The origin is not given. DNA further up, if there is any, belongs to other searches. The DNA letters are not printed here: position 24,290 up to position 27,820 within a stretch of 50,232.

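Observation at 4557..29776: Mosaic glycan-assembly island built around a secreted beta-roll repeat protein: candidate surface-layer/adhesin plus dedicated glycan system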

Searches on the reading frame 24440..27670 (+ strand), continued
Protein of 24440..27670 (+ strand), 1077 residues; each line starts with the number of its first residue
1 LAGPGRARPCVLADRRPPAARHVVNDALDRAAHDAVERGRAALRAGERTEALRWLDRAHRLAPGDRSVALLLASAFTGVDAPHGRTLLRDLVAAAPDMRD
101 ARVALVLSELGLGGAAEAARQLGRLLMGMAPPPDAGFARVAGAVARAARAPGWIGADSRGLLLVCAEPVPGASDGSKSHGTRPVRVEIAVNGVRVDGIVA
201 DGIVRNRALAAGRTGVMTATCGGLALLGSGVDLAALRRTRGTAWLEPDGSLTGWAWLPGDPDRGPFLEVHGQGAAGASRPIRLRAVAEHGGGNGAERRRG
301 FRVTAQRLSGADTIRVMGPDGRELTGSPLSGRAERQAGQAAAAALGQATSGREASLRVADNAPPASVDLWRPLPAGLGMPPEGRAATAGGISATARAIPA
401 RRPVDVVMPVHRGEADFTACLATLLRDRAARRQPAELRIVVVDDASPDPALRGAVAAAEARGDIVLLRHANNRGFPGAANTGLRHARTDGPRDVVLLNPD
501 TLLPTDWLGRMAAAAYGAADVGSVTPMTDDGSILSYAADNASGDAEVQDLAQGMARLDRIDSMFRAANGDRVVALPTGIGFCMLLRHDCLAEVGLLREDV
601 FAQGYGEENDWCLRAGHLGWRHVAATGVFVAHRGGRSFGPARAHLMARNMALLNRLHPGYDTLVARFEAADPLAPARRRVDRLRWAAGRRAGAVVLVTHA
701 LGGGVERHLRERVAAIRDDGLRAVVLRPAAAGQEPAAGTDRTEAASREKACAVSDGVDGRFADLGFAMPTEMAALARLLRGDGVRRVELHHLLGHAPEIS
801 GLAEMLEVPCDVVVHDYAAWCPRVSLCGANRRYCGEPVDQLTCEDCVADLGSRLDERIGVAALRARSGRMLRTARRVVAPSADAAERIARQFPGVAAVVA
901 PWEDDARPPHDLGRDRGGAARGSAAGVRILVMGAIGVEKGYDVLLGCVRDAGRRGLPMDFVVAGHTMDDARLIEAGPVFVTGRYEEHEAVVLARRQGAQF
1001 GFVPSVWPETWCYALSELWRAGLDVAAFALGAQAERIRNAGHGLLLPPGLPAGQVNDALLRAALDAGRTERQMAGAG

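Call 39: search_protein_families(library=pfam, proteins=[L066:205-2445:-, L066:2992-4338:-, L066:4332-5396:-, L066:5402-7141:-, L066:7566-8669:+, L066:12753-13451:+, L012:3665-5029:-, L012:2932-3624:+, L014:6462-7214:-, L081:5076-7244:-], max_evalue=0.01)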
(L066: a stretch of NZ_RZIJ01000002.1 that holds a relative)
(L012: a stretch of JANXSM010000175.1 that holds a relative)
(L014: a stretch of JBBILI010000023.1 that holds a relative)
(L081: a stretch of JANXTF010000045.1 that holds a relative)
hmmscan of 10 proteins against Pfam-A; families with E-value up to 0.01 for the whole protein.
L066:205-2445:- (747 aa): 12 families
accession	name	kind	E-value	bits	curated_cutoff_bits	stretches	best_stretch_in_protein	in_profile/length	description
PF00664.28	ABC_membrane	-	1.1e-34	120.8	28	1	178-437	6-266/274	ABC transporter transmembrane region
PF00005.33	ABC_tran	-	3.2e-33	115.7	25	1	507-656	1-137/137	ABC transporter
PF02463.25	SMC_N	-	6e-06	26.3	40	1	542-696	105-209/220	RecF/RecN/SMC N terminal domain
PF03412.21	Peptidase_C39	-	1.1e-05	25.7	22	1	22-147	13-131/133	Peptidase C39 family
PF06414.18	Zeta_toxin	-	0.00083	19.3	22.3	1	522-557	21-56/199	Zeta toxin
PF09818.15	ABC_ATPase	-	0.00099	18.6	23.2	0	607-658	138-188/283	P-loop domain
PF13401.12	AAA_22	-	0.0013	19.5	27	1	519-658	7-96/130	AAA domain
PF13191.12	AAA_16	-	0.0015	19.5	32.6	1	516-682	23-167/167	AAA ATPase domain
PF20720.3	nSTAND3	-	0.0023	18.1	27.2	1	504-597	4-95/155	Novel STAND NTPase 3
PF13304.12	AAA_21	-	0.0064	17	27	0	627-684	237-298/304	AAA domain, putative AbiEii toxin, Type IV TA system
PF14997.11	CECR6_TMEM121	-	0.0082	16.4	25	1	283-359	72-148/194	CECR6/TMEM121 family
PF13238.12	AAA_18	-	0.0095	16.8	29.4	0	520-552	1-25/128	AAA domain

L066:2992-4338:- (449 aa): 3 families
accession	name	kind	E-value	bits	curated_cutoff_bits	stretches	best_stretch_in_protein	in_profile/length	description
PF14524.12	Wzt_C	-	3.1e-34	118.5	30.4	1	302-438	4-142/143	Wzt C-terminal domain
PF00005.33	ABC_tran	-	1.1e-20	75.1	25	1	50-181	1-135/137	ABC transporter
PF13304.12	AAA_21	-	0.0012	19.4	27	1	64-80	3-19/304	AAA domain, putative AbiEii toxin, Type IV TA system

L066:4332-5396:- (355 aa): 1 family
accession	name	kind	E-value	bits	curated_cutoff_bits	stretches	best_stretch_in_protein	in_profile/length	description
PF05045.17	RgpF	-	3e-26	92.6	25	1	92-245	1-163/503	Rhamnan synthesis protein F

L066:5402-7141:- (580 aa): 5 families
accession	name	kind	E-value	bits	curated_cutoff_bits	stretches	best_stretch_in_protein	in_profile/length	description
PF13489.12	Methyltransf_23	-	1.8e-16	60.8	27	1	96-240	20-161/164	Methyltransferase domain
PF08241.18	Methyltransf_11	-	6.3e-11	43.2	21.2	1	103-194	1-95/95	Methyltransferase domain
PF08242.18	Methyltransf_12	-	1.4e-08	35.8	30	1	103-192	1-98/98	Methyltransferase domain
PF13649.12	Methyltransf_25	-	1.2e-06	29.6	27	1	103-190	2-97/97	Methyltransferase domain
PF13847.12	Methyltransf_31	-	0.0002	21.5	27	1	153-200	66-115/145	Methyltransferase domain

L066:7566-8669:+ (368 aa): 1 family
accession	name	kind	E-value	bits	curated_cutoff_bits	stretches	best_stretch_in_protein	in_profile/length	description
PF00353.25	HemolysinCabind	-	6.5e-05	23.3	23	2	264-295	4-35/36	RTX calcium-binding nonapeptide repeat (4 copies)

L066:12753-13451:+ (233 aa): 4 families
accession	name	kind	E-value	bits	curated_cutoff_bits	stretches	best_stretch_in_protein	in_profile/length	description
PF08241.18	Methyltransf_11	-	7.6e-10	39.7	21.2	1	47-132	2-94/95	Methyltransferase domain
PF13649.12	Methyltransf_25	-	1.7e-07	32.3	27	1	91-129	59-97/97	Methyltransferase domain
PF13489.12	Methyltransf_23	-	6.5e-06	26.4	27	1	44-203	25-160/164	Methyltransferase domain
PF08242.18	Methyltransf_12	-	5e-05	24.4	30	1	83-130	64-97/98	Methyltransferase domain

L012:3665-5029:- (455 aa): 0 families

L012:2932-3624:+ (231 aa): 3 families
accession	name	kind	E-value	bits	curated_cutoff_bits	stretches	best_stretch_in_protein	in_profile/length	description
PF13578.12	Methyltransf_24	-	5.8e-13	50.1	26.3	1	62-183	2-105/105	Methyltransferase domain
PF05711.17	TylF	-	0.00012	21.9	23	1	122-188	169-234/264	Macrocin-O-methyltransferase (TylF)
PF04989.18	RMNT_CmcI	-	0.00056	20.1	23.2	1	125-191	84-156/206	Rhamnosyl O-methyltransferase/CmcI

L014:6462-7214:- (251 aa): 2 families
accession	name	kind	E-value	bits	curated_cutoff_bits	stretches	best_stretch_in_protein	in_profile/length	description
PF00132.30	Hexapep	-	5.9e-10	38.8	27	1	127-162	1-36/36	Bacterial transferase hexapeptide (six repeats)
PF14602.12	Hexapep_2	-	4.1e-05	23.7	27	1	128-162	2-34/34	Hexapeptide repeat of succinyl-transferase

L081:5076-7244:- (723 aa): 1 family
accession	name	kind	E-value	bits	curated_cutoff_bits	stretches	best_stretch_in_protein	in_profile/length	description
PF13692.12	Glyco_trans_1_4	-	1.6e-08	35.4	27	1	226-325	5-108/142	Glycosyl transferases group 1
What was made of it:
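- On ABC-transporter-dependent O-antigen pathway: Wzt was seen only in L066 (call 39).
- Closest known: ABC-transporter-dependent O-antigen assembly. Same: A Wzt gene with Wzt_C lies beside the module in Azospirillum (call 39).
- Pfam Peptidase_C39 scores 25.7 bits in the Azospirillum copy (call 39). In Azospirillum (L066) a Wzt O-antigen ABC ATPase and an RgpF gene lie next to the module (call 39). A Wzt (with Wzt_C) gene and an RgpF gene lie beside the module in Azospirillum L066 (call 39).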

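Call 76: search_solved_structures(query=L042:4487-6727:+, max_evalue=1e-20)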
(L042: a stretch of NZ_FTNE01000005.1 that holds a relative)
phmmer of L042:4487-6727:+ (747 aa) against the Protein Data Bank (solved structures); distinct sequences matched with E-value up to 1e-20: 305 (the best 60 are shown).
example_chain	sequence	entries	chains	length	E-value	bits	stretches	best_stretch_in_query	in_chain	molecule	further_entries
9nfi_A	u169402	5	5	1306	6.4e-120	404.9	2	241-728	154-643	Permeability Glycoprotein (P-gp)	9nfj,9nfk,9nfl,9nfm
6ujw_A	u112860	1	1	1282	6.1e-117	395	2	246-727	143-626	ATP-dependent translocase ABCB1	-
4m2s_A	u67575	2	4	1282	6.6e-117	394.9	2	246-727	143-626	Multidrug resistance protein 1A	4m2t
4q9h_A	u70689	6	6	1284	6.7e-117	394.9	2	246-727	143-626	Multidrug resistance protein 1A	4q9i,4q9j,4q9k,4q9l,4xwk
5kpi_A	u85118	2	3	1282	6.7e-117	394.9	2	246-727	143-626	Multidrug resistance protein 1A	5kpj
4ksb_A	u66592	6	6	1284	6.7e-117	394.9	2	246-727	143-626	Multidrug resistance protein 1A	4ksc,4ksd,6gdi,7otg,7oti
6ujs_A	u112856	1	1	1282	7.1e-117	394.8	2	246-727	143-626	ATP-dependent translocase ABCB1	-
4m1m_A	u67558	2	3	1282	7.2e-117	394.8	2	246-727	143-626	Multidrug resistance protein 1A | ATP-dependent translocase ABCB1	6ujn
6ujr_A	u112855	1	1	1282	7.2e-117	394.8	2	246-727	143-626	ATP-dependent translocase ABCB1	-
4lsg_A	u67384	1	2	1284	7.2e-117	394.8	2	246-727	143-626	Multidrug resistance protein 1A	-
6q81_A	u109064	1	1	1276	7.2e-117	394.8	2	246-727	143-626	P-glycoprotein (ABCB1)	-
3g60_A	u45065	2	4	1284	7.6e-117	394.7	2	246-727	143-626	Multidrug resistance protein 1a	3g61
6ujp_A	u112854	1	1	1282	7.7e-117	394.7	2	246-727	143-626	ATP-dependent translocase ABCB1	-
3g5u_A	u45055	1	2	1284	8.3e-117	394.6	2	246-727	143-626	Multidrug resistance protein 1a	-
7zka_A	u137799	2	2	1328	1.2e-116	394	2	246-727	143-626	ATP-dependent translocase ABCB1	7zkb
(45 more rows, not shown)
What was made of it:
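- Closest known: ABC-transporter-dependent O-antigen assembly. Different: The conserved ABC partner is HlyB-type (call 76).
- The match is full length, including the N-terminal C39-like domain (query 29-725 against HlyB 13-704, E 1e-105; call 76).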

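Call 81: search_solved_structures(query=A7, max_evalue=1)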
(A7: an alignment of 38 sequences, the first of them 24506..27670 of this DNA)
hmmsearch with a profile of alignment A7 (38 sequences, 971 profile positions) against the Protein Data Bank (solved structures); distinct sequences matched with E-value up to 1: 124 (the best 60 are shown).
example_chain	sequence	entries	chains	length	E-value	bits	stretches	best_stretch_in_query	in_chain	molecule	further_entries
9qhb_A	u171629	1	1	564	9.1e-23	83.7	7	8-105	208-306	Engineered tetratricopeptide repeat protein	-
8bu0_A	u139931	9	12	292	2.3e-16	62.5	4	8-106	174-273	Consensus tetratricopeptide repeat protein | Crystal structure of an 8-repeat consensus TPR superhelix with Zinc. | Monomer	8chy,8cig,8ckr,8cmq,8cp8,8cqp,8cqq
2z87_A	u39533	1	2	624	7.4e-15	57.5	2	327-437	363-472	Chondroitin synthase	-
2z86_A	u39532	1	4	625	7.4e-15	57.5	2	327-437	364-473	Chondroitin synthase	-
5hea_A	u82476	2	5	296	9.1e-12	47.3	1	340-446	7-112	Putative glycosyltransferase (GalT1)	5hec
9qhc_A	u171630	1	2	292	1.4e-10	43.4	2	8-105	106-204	Engineered tetratricopeptide repeat protein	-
3bcv_A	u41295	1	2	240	4.9e-10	41.5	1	339-443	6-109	Putative glycosyltransferase protein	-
5mlz_A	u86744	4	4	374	6.8e-10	41.1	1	337-450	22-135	Dolichol monophosphate mannose synthase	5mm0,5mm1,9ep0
9nye_A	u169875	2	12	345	1.7e-09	39.7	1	335-450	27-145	Glycosyltransferase sll0501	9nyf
5eke_A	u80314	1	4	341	1.9e-09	39.6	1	335-450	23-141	Uncharacterized glycosyltransferase sll0501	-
5ekp_C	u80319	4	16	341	1.9e-09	39.6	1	335-450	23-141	Uncharacterized glycosyltransferase sll0501 | Glycosyltransferase sll0501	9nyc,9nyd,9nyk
9omh_A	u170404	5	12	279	9.2e-09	37.3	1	339-444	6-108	Glycosyltransferase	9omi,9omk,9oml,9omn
9omm_A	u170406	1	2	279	9.2e-09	37.3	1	339-444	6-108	Glycosyltransferase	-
9omj_A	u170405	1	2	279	9.6e-09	37.3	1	339-444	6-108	Glycosyltransferase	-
9hwj_A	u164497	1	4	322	1.1e-08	37.1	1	338-449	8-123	Undecaprenyl-phosphate 4-deoxy-4-formamido-L-arabinose transferase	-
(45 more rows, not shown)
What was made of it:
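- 24506..27673 (+): 1055-aa soluble TPR + GT2 + GT4-like enzyme (GTG start at 24506; the TTG at 24440 lies inside the repeat element). A profile of 38 homologs matches TPR proteins at E 9e-23 and GT-A enzymes (call 81).
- Closest known: Dedicated cytoplasmic glycosylation of repetitive surface proteins. Same: A TPR domain is fused to the transferase, as in FlmG and OGT; the enzyme profile matches OGT TPRs (call 81).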

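Call 88: search_protein_families(library=padloc, proteins=[window:24506-27670:+], max_evalue=0.001)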
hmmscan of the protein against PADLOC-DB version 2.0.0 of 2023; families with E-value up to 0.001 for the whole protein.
window:24506-27670:+ (1055 aa): 0 families
